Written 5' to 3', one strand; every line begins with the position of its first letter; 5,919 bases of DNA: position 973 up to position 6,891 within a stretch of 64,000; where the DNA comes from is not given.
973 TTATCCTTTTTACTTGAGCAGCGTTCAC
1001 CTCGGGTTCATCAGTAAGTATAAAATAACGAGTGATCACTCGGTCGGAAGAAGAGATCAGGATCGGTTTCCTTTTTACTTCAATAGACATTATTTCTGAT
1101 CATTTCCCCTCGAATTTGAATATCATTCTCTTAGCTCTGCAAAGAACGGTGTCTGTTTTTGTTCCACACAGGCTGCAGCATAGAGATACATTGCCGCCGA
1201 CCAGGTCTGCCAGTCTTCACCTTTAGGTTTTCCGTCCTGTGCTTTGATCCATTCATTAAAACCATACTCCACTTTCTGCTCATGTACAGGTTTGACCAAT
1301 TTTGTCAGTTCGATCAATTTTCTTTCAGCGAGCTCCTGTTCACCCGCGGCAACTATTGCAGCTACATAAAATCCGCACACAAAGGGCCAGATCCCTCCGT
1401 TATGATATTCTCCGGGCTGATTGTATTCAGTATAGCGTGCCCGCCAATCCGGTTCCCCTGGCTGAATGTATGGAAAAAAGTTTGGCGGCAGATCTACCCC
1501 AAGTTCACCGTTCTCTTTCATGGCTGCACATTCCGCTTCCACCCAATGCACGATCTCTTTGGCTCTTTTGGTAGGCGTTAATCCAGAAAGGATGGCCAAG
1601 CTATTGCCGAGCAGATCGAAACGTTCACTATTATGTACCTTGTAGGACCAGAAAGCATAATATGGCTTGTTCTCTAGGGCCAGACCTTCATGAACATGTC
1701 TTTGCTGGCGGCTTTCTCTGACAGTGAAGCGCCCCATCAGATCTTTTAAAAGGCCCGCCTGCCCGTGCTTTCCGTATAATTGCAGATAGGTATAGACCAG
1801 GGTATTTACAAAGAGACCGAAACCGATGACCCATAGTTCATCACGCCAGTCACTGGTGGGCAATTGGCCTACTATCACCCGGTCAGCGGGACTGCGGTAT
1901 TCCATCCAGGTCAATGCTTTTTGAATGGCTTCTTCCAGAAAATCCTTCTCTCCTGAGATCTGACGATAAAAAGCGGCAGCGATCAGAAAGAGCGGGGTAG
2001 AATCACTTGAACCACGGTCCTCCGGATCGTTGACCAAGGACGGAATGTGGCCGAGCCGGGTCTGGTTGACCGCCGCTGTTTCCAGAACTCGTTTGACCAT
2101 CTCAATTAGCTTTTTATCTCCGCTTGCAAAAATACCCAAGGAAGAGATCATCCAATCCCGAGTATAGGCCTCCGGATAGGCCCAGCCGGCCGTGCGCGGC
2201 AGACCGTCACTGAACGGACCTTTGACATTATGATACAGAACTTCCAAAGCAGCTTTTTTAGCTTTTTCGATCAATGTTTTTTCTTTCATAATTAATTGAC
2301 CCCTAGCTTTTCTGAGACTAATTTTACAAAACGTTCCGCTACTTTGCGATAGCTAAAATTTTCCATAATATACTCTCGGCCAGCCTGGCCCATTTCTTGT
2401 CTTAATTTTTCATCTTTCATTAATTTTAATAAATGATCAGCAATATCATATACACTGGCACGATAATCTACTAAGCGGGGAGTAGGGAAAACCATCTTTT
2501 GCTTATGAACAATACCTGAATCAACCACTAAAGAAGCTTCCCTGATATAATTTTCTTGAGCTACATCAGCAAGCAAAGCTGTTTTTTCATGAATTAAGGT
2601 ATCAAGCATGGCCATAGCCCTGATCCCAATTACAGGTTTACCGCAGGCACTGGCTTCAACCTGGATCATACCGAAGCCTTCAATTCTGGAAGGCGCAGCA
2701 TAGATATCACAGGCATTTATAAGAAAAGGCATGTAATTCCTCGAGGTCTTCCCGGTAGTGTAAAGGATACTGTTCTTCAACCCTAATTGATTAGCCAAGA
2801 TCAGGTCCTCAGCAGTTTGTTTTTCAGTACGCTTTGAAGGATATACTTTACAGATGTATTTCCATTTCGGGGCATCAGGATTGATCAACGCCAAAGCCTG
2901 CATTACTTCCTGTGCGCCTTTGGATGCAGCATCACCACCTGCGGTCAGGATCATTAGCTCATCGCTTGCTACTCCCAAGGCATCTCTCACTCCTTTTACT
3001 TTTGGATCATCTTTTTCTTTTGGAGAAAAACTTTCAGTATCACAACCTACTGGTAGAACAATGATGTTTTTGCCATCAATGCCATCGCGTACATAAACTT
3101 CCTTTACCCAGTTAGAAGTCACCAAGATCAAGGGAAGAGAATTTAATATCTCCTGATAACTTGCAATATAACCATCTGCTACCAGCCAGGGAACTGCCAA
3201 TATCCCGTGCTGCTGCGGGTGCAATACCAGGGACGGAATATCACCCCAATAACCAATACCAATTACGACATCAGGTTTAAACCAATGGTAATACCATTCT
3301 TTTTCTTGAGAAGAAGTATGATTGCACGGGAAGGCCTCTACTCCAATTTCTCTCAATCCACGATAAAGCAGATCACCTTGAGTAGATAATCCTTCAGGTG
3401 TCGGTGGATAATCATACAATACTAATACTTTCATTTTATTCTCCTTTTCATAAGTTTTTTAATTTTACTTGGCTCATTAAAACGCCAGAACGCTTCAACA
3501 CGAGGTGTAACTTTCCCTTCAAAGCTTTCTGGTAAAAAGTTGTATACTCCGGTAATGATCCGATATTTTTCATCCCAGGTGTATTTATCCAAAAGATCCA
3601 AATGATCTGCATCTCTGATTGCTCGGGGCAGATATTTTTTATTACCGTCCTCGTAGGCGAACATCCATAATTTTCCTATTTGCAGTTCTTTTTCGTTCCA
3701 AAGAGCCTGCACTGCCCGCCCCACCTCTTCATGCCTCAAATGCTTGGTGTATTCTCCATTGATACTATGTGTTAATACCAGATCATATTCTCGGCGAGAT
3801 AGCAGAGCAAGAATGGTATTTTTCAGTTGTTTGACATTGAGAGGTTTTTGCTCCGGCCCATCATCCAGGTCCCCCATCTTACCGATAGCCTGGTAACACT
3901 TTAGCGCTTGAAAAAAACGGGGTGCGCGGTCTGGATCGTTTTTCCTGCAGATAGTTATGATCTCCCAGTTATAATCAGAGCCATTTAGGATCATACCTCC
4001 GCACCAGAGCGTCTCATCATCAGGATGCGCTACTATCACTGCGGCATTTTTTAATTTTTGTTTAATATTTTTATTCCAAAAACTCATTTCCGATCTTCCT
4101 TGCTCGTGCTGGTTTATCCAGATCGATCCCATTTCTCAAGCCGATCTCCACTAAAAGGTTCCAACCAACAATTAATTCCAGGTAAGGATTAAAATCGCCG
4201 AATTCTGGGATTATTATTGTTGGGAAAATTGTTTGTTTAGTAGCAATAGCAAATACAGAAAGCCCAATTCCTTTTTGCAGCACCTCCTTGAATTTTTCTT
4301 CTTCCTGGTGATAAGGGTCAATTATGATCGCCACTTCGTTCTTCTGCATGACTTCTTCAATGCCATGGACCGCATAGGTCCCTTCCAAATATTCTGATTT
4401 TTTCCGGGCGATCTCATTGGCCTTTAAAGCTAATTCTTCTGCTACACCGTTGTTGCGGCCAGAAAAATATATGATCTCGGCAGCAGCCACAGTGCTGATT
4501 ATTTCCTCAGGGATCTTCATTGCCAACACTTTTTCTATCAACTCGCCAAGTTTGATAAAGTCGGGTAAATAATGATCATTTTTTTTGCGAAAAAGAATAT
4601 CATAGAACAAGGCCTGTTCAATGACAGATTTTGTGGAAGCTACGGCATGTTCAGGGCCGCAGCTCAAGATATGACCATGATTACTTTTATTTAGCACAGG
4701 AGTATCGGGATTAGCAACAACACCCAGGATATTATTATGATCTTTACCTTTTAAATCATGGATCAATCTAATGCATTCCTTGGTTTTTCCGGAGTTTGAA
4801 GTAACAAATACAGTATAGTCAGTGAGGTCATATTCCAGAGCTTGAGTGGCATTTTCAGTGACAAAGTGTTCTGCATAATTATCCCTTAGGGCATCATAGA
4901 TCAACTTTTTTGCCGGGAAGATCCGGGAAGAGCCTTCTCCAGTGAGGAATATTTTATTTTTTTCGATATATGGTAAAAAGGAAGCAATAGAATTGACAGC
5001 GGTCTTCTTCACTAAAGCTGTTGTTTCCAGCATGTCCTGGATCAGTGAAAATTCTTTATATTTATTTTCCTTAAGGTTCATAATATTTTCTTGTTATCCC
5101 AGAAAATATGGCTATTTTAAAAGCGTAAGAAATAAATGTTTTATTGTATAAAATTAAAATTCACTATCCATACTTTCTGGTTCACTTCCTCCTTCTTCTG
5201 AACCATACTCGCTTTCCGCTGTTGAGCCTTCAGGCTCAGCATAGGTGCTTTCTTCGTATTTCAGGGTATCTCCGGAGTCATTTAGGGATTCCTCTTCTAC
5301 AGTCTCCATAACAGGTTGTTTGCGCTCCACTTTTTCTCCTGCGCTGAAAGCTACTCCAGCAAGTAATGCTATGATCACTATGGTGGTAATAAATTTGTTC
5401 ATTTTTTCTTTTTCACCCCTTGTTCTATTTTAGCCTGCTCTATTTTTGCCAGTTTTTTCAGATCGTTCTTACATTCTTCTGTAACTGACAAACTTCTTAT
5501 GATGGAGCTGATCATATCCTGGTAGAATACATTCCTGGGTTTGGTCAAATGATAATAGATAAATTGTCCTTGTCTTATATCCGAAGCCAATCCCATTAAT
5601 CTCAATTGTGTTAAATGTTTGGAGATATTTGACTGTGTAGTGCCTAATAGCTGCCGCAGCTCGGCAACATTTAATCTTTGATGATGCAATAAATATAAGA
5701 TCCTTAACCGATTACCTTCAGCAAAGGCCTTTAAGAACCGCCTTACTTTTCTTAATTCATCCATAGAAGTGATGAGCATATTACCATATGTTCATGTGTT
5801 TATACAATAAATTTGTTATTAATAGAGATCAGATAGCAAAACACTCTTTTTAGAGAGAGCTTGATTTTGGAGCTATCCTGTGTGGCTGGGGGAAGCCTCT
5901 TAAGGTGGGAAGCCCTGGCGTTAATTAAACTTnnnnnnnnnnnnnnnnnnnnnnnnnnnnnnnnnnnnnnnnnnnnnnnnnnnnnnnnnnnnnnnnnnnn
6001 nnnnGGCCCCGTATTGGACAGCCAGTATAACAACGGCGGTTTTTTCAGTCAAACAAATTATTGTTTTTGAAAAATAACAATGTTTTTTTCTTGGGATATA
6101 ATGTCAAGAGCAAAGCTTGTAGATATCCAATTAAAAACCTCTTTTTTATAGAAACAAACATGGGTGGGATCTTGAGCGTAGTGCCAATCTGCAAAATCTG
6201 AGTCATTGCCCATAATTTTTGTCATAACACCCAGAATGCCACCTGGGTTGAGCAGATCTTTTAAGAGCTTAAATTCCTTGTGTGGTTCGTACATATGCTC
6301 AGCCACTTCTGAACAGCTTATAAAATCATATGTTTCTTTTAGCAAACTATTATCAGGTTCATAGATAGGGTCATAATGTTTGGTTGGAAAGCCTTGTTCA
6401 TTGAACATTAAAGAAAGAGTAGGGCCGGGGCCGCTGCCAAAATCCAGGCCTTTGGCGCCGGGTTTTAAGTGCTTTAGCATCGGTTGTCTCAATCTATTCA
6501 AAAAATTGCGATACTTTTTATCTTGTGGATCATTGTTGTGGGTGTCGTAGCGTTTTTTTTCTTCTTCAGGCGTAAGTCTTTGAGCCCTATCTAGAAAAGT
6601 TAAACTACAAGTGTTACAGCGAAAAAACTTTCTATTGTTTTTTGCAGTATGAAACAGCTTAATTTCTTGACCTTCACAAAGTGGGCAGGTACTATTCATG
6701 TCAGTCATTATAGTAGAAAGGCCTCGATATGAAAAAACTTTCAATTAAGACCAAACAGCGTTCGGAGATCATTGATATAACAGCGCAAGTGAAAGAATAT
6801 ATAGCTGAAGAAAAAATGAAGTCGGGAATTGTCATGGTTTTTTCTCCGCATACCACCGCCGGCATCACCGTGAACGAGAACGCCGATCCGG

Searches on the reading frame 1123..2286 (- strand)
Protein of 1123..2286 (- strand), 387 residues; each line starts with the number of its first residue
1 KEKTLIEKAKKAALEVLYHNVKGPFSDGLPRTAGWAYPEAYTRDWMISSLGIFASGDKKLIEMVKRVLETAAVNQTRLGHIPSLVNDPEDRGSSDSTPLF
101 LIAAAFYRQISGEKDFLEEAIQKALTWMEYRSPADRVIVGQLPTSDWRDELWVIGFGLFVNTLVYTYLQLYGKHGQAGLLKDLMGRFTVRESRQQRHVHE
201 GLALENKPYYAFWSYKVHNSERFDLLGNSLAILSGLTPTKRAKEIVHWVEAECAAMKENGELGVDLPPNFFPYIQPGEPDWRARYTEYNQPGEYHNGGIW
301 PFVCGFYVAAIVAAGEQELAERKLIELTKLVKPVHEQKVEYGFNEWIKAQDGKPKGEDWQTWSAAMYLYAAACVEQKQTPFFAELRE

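Call 9: search_protein_families(library=pfam, proteins=[window:1123-2286:-], max_evalue=0.001)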
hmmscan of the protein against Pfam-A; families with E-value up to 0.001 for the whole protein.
window:1123-2286:- (387 aa): 3 families
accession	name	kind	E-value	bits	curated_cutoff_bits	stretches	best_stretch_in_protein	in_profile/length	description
PF12899.13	Glyco_hydro_100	-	4.1e-11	42.7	23.6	1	221-375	288-433/435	Alkaline and neutral invertase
PF06202.20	GDE_C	-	7.5e-09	35.4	21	1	275-366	269-364/367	Amylo-alpha-1,6-glucosidase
PF22422.2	MGH1-like_GH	-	2.1e-05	24.7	27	1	281-363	279-356/356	Mannosylglycerate hydrolase MGH1-like glycoside hydrolase domain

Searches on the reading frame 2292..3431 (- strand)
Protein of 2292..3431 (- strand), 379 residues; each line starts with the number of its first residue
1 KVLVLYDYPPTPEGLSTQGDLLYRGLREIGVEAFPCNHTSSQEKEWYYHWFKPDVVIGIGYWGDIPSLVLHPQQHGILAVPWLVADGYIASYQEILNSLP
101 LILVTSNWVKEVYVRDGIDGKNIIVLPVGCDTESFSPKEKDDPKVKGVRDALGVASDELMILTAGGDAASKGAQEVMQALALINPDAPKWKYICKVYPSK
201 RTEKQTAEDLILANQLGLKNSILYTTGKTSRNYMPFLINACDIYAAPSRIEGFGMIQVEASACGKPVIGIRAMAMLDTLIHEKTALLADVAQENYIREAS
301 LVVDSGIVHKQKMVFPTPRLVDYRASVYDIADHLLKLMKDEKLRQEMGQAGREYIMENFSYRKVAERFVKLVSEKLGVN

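Call 9: search_protein_families(library=pfam, proteins=[window:2292-3431:-], max_evalue=0.001)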
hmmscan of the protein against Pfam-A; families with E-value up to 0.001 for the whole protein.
window:2292-3431:- (379 aa): 4 families
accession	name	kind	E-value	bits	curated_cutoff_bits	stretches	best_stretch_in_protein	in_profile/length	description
PF00534.26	Glycos_transf_1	-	7.5e-20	71.6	26.4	1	150-292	7-144/172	Glycosyl transferases group 1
PF13692.12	Glyco_trans_1_4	-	1.5e-12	48.4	27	1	161-291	4-127/142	Glycosyl transferases group 1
PF13524.12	Glyco_trans_1_2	-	2.4e-05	24.7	25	1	302-369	78-143/144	Glycosyl transferase-like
PF20706.3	GT4-conflict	-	0.00012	21.6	26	1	158-269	199-310/385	Family 4 Glycosyltransferase in conflict systems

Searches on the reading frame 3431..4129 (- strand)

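Call 9: search_protein_families(library=pfam, proteins=[window:3431-4129:-], max_evalue=0.001)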
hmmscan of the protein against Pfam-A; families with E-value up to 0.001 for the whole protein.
window:3431-4129:- (232 aa): 1 family
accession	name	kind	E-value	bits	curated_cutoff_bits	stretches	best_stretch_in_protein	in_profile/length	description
PF02585.22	PIG-L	-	5.5e-10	40.3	28.2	1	31-142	2-127/129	GlcNAc-PI de-N-acetylase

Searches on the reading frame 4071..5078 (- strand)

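Call 9: search_protein_families(library=pfam, proteins=[window:4071-5078:-], max_evalue=0.001)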
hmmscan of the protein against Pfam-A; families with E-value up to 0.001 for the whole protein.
window:4071-5078:- (335 aa): 1 family
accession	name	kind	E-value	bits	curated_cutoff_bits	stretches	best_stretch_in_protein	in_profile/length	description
PF01380.27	SIS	-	5.1e-12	46.2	25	1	38-163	3-129/131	SIS domain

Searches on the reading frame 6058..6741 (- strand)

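Call 9: search_protein_families(library=pfam, proteins=[window:6058-6741:-], max_evalue=0.001)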
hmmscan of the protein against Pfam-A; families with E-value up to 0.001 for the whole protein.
window:6058-6741:- (227 aa): 2 families
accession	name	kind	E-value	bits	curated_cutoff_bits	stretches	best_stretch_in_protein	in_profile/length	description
PF13489.12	Methyltransf_23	-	1.3e-20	74.2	27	1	76-215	4-162/164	Methyltransferase domain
PF08242.18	Methyltransf_12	-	0.00016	22.8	30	0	131-170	60-98/98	Methyltransferase domain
